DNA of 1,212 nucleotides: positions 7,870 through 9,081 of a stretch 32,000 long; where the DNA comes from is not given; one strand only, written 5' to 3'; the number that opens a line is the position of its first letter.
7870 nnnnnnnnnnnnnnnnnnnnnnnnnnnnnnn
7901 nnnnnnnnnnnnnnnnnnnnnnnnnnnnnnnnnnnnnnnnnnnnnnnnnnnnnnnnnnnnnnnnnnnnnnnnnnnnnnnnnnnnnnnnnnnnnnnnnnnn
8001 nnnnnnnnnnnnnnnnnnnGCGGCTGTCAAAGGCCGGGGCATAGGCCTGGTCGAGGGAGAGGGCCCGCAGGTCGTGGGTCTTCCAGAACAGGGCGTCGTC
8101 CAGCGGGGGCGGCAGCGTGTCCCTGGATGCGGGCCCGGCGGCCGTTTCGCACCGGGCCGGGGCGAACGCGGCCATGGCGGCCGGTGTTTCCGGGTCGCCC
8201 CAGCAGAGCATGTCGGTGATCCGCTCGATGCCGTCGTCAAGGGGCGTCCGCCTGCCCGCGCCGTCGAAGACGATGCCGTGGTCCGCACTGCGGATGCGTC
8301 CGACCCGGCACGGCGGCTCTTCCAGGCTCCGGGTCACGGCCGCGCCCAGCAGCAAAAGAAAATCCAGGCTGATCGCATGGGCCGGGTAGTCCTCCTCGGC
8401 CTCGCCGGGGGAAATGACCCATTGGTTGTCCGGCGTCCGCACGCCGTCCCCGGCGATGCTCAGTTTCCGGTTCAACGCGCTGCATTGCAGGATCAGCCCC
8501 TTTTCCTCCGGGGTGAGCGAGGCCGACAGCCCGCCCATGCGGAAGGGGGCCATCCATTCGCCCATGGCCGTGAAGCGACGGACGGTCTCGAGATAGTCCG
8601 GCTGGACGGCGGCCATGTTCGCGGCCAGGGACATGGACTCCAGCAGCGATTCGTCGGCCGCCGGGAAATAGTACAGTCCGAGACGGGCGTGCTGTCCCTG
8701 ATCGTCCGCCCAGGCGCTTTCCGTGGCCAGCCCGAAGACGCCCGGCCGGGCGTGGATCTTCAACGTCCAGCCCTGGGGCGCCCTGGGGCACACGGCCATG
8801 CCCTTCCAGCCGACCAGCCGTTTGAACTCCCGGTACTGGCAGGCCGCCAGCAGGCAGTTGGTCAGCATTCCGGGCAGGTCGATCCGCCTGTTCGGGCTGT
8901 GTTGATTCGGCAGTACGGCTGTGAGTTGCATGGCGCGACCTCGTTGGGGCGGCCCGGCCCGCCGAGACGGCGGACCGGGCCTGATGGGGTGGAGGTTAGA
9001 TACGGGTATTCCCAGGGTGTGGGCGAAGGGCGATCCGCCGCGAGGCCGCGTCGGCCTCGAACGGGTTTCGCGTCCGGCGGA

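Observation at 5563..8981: COG0523 GTPase with an unrecognised ~300-aa N-terminal domain, translationally coupled to exbB-exbD-tonB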

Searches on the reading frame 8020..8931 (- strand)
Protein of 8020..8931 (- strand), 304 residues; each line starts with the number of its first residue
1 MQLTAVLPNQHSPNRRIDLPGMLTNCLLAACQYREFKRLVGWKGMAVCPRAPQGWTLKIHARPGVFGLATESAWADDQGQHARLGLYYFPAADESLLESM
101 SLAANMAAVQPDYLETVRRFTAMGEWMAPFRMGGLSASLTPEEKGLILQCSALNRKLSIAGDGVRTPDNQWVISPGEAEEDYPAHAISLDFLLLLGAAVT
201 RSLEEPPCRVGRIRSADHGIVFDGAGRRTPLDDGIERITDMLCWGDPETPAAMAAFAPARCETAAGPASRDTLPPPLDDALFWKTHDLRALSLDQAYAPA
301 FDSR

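Call 9: find_homologous_proteins(query=window:8020-8931:-, max_evalue=0.001)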
Query seq(304 aa) (304 aa): 1 proteins with E <= 0.001 among 3511 candidates.
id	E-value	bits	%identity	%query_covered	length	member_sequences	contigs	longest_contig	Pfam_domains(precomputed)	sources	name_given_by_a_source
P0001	4.0e-51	192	46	69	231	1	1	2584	-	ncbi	-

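Call 11: find_encoding_contigs(protein=P0001, flank=10000)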
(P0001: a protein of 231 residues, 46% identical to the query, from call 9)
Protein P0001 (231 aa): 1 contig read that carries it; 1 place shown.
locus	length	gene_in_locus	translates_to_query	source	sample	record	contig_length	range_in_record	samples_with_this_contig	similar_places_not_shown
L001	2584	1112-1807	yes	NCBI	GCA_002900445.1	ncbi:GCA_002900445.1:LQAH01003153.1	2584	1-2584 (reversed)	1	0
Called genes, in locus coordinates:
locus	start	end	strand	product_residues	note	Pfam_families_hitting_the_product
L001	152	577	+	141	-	PF00753:Lactamase_B (weak), PF12706:Lactamase_B_2 (weak)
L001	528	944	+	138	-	-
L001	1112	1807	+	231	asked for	-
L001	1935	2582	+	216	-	?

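Call 17: find_related_loci(query=A1, collection=genome_contigs, flank=10000)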
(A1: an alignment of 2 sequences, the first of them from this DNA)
Query A1 (304 aa) in genome_contigs; peptide patterns used: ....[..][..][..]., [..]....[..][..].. (x = any residue, [..] = any of these).
75 stretches matched a pattern; 5 encode a relative of the query (tblastn E <= 1e-3); 5 distinct loci.
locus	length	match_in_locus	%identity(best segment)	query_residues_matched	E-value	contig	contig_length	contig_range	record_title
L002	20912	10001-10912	76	1-304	5e-158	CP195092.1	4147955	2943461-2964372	Desulfovibrio caledoniensis strain lm2024 chromosome, complete genome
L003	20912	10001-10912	75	1-304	2e-155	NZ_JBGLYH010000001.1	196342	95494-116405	Pseudodesulfovibrio karagichevae strain 9FUS NODE_1_length_196342_cov_63.916235, whole genome shotgun sequence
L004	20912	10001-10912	50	1-304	1e-100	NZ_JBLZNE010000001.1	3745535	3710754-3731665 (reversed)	MAG: Maridesulfovibrio sp. isolate FB10N2-isolate Maridesulfo2SRBS4_contig_0001, whole genome shotgun sequence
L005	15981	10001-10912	50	1-304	1e-100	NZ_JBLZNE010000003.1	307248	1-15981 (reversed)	MAG: Maridesulfovibrio sp. isolate FB10N2-isolate contig_0003, whole genome shotgun sequence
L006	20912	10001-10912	49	1-304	5e-95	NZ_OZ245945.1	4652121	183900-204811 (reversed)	MAG: Maridesulfovibrio sp. isolate 227629a5-9d24-4079-af3c-2046eb677fbc chromosome 1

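Call 27: search_solved_structures(query=A1, max_evalue=10)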
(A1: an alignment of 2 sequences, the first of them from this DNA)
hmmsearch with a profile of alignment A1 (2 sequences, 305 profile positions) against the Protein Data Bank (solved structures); distinct sequences matched with E-value up to 10: 1.
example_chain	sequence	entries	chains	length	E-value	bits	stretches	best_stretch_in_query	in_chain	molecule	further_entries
8ys5_B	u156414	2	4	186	1.3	11.2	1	149-233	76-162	2-oxoglutarate:acceptor oxidoreductase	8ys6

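Call 28: search_protein_representatives(alignment_id=A1)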
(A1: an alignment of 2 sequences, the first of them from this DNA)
Query: 2 sequences, 305 profile positions. Proteins with E-value up to 0.001 (for the whole library): 129; up to 1e-10: 89; up to 1e-30: 8. The best 129 are listed.
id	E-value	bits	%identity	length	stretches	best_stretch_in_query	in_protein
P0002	7.1e-138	475.1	-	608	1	1-305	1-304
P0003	7.5e-44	166.4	-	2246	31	177-220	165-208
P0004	3.1e-37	144.6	-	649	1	1-305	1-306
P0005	1.1e-35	139.5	-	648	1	18-291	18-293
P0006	1.3e-35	139.3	-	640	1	3-251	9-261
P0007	5.3e-35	137.3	-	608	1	14-305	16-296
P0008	7.6e-32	127.0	-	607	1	23-250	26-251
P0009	8.4e-31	123.5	-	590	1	18-254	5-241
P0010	2.3e-30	122.1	-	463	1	33-297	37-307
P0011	2.9e-30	121.8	-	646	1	16-304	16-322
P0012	3.1e-29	118.4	-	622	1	24-250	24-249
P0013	7.1e-29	117.2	-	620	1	19-289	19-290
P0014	2.6e-28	115.3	-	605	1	15-249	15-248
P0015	7.9e-28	113.8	-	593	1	21-227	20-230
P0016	2.4e-27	112.2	-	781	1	18-210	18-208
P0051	1.9e-18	83.0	-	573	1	5-241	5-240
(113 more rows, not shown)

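Call 33: find_encoding_contigs(protein=P0004, flank=10000, max_places=3)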
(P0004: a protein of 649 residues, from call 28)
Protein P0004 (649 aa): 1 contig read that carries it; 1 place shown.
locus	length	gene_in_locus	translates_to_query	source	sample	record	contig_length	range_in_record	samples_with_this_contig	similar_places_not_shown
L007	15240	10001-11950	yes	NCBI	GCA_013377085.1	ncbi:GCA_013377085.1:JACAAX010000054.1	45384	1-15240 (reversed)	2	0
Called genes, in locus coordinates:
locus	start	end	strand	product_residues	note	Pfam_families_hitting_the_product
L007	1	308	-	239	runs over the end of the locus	PF00440:TetR_N, PF14246:TetR_C_7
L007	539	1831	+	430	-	PF25917:BSH_RND (weak)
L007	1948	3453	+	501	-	PF07690:MFS_1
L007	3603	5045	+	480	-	PF06863:DUF1254, PF06742:DUF1214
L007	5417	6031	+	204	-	PF07238:PilZ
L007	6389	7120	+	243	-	PF00392:GntR, PF07729:FCD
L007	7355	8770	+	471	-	-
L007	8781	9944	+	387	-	PF12706:Lactamase_B_2 (faint)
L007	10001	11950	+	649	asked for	PF02492:cobW, PF07683:CobW_C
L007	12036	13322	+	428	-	-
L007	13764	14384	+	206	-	PF06035:Peptidase_C93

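Call 34: find_encoding_contigs(protein=P0015, flank=10000, max_places=2)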
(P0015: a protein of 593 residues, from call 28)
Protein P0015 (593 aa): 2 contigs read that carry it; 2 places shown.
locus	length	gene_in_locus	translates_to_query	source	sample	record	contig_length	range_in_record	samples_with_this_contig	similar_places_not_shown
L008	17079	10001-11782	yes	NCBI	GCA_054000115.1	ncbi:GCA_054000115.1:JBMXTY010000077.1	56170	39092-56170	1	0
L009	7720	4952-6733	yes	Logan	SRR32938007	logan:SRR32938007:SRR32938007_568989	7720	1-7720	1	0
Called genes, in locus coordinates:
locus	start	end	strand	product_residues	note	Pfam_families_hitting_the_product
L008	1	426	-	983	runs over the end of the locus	PF02743:dCache_1, PF00989:PAS (faint), PF08448:PAS_4 (faint), PF13426:PAS_9 (weak), PF08447:PAS_3, PF00512:HisKA, PF02518:HATPase_c, PF00072:Response_reg, +1 more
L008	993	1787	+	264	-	PF07022:Phage_CI_repr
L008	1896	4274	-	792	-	PF00072:Response_reg, PF00989:PAS (faint), PF08447:PAS_3, PF08448:PAS_4 (weak), PF13188:PAS_8 (weak), PF00512:HisKA, PF02518:HATPase_c, PF00072:Response_reg, +1 more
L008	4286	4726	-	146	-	PF00072:Response_reg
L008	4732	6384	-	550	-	PF13188:PAS_8 (weak), PF02518:HATPase_c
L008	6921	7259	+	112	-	-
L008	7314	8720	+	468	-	-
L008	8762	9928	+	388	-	PF00753:Lactamase_B (weak)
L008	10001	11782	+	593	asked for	PF02492:cobW, PF07683:CobW_C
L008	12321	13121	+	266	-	PF09719:C_GCAxxG_C_C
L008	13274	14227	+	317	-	PF12974:Phosphonate-bd, PF09084:NMT1 (weak)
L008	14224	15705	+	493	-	PF00672:HAMP (weak), PF00512:HisKA, PF02518:HATPase_c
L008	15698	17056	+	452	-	PF00072:Response_reg, PF00158:Sigma54_activat, PF01078:Mg_chelatase (faint), PF14532:Sigma54_activ_2, PF07724:AAA_2 (faint), PF07728:AAA_5, PF25601:AAA_lid_14, PF02954:HTH_8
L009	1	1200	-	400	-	?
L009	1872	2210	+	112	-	-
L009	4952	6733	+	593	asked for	PF02492:cobW, PF07683:CobW_C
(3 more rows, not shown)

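Call 35: find_encoding_contigs(protein=P0009, flank=10000, max_places=2)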
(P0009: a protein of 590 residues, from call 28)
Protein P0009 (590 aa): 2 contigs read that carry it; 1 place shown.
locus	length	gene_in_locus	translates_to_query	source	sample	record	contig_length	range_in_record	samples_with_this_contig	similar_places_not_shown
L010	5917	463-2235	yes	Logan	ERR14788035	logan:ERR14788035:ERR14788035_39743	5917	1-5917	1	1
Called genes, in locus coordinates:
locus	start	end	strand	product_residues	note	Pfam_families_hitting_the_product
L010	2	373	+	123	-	?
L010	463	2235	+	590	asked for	PF02492:cobW, PF07683:CobW_C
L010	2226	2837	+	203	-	PF01618:MotA_ExbB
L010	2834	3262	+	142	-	PF02472:ExbD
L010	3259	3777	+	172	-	PF13103:TonB_2, PF03544:TonB_C (faint)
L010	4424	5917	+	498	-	?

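Call 36: find_encoding_contigs(protein=P0051, flank=10000, max_places=2)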
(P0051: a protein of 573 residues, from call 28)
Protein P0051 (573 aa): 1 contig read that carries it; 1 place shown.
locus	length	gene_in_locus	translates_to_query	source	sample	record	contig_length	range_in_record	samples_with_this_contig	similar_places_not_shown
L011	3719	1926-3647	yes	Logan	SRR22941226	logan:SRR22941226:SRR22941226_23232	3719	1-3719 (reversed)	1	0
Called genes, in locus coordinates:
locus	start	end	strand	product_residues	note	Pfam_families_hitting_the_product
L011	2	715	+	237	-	?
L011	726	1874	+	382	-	PF00753:Lactamase_B (weak)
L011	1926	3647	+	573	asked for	PF02492:cobW, PF07683:CobW_C (weak)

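Call 40: search_protein_families(library=pfam, proteins=[L007:12036-13322:+, L007:7355-8770:+, L008:7314-8720:+], max_evalue=0.01)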
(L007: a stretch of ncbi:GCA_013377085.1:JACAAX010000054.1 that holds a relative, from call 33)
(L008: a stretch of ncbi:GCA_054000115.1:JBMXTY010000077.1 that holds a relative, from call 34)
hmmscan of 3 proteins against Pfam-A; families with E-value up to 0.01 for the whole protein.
L007:12036-13322:+ (428 aa): 1 family
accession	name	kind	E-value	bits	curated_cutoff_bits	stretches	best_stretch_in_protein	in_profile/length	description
PF13185.12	GAF_2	-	0.0023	18.6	28.6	1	322-417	42-134/136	GAF domain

L007:7355-8770:+ (471 aa): 0 families

L008:7314-8720:+ (468 aa): 0 families

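Call 54: search_solved_structures(query=A3, max_evalue=10)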
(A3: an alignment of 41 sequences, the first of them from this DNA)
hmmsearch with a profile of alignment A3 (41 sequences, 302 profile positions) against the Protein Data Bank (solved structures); distinct sequences matched with E-value up to 10: 2.
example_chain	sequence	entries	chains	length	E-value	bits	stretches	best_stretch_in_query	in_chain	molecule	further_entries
1xk6_A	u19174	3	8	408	1.6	11.2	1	171-203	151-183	Crotonobetainyl-CoA:carnitine CoA-transferase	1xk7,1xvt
1xa3_A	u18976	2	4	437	1.7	11.1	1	171-203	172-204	Crotonobetainyl-CoA:carnitine CoA-transferase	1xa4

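Call 55: search_protein_families(library=pfam, alignment_id=A3, max_evalue=1)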
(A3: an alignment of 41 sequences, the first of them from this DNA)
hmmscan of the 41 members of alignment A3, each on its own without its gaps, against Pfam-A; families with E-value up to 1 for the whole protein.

A. member 1, seq(303 aa): 0 families

B. families by the number of members that match (of 41 scanned): 2 families
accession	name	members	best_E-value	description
PF21624.2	vRNAP_plug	1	0.053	Virion DNA-directed RNA polymerase, plug insertion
PF15096.12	G6B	1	0.2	G6b-B extracellular V-set Ig-like domain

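Call 92: search_protein_families(library=ncbifam, alignment_id=A3, max_evalue=1)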
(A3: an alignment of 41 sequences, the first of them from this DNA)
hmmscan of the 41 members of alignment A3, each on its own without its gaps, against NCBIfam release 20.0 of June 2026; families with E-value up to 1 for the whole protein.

A. member 1, seq(303 aa): 0 families

B. families by the number of members that match (of 41 scanned): 3 families
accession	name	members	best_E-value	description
NF006592.0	PRK09125.1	1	0.044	DNA ligase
NF038080.1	PG_bind_siph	1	0.12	peptidoglycan-binding protein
TIGR01745.1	asd_gamma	1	0.19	aspartate-semialdehyde dehydrogenase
